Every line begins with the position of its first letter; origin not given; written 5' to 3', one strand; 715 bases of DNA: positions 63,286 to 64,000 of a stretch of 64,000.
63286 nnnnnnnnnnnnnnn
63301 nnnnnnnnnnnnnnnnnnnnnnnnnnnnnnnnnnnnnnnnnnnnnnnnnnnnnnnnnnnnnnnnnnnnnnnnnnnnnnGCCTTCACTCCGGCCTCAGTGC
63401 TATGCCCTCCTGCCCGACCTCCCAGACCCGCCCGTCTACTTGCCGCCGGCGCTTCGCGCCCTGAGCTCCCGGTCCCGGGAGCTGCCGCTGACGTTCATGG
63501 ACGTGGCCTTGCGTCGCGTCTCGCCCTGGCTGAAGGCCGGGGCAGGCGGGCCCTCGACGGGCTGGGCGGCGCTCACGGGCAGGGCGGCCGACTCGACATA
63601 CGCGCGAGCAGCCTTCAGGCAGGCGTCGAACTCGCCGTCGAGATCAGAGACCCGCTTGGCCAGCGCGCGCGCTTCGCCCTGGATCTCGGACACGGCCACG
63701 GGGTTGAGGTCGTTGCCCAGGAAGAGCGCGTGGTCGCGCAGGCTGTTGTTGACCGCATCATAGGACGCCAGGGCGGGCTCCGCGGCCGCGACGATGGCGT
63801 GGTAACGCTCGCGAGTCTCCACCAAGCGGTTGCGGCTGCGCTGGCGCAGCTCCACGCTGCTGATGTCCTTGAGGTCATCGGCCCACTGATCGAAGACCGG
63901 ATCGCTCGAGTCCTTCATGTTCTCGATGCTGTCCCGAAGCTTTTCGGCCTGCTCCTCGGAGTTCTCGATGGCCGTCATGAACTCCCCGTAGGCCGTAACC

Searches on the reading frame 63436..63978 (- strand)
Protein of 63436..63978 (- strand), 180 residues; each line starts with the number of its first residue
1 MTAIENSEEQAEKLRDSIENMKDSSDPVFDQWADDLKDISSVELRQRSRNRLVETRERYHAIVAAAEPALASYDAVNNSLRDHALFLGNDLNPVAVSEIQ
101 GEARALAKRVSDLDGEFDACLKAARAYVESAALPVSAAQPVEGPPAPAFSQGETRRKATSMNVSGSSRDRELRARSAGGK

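Call 75: search_protein_families(library=pfam, proteins=[window:63436-63978:-], max_evalue=0.0001)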
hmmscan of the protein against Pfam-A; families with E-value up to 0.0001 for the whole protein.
window:63436-63978:- (180 aa): 1 family
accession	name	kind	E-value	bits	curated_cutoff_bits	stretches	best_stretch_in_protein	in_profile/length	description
PF11172.13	DUF2959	-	6.3e-22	79.1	26.8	1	4-129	63-188/190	Protein of unknown function (DUF2959)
